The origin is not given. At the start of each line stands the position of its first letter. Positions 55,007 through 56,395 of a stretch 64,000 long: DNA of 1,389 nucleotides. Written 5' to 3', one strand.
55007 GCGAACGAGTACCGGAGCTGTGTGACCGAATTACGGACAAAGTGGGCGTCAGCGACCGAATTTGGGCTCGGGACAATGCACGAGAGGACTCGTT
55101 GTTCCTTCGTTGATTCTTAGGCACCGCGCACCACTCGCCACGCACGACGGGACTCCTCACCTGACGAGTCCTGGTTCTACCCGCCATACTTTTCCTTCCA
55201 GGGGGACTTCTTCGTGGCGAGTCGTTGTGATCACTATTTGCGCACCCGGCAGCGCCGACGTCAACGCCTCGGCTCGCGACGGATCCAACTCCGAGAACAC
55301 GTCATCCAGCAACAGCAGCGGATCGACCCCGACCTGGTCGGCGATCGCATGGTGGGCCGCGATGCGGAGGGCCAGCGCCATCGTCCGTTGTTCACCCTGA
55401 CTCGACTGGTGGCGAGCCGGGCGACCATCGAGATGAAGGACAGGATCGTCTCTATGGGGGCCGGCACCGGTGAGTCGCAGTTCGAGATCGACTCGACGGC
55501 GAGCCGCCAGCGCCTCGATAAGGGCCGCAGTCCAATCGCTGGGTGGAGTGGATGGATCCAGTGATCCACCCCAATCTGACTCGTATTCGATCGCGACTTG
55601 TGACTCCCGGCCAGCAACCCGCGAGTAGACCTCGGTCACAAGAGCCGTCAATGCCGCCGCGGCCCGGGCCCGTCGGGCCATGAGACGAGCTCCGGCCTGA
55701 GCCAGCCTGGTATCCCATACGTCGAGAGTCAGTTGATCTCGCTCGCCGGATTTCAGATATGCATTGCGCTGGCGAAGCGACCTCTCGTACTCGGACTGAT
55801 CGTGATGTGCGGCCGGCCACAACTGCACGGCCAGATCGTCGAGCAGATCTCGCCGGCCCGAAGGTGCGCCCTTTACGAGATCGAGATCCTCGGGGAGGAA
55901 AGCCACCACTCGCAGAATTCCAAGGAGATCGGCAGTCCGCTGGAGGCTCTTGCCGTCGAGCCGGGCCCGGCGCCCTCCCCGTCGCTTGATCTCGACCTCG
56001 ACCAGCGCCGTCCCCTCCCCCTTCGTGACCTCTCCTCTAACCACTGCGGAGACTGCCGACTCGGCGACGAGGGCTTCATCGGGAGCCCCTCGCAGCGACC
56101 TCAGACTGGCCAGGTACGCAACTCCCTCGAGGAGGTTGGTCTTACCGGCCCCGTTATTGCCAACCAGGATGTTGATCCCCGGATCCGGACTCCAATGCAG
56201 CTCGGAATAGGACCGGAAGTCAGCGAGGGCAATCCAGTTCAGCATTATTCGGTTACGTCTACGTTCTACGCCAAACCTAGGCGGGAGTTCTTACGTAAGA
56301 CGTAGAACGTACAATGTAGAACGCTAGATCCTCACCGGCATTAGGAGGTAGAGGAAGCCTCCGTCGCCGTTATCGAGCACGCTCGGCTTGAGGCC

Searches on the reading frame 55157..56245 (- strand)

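Call 65: search_protein_families(library=pfam, proteins=[window:55157-56245:-], max_evalue=0.001)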
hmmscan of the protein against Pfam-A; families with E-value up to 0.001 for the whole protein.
window:55157-56245:- (362 aa): 5 families
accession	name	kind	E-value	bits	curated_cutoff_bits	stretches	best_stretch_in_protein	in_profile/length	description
PF02463.25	SMC_N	-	5.8e-21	75.4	40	1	2-347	2-202/220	RecF/RecN/SMC N terminal domain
PF13304.12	AAA_21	-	5.4e-10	40.3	27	1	24-51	1-26/304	AAA domain, putative AbiEii toxin, Type IV TA system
PF13476.12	AAA_23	-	8.9e-09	36.7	27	1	7-168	4-107/201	AAA domain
PF13175.12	AAA_15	-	0.00064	19.9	32.1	1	1-41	1-42/374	AAA ATPase domain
PF00931.28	NB-ARC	-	0.00072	19.3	23.5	0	310-347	103-140/248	NB-ARC domain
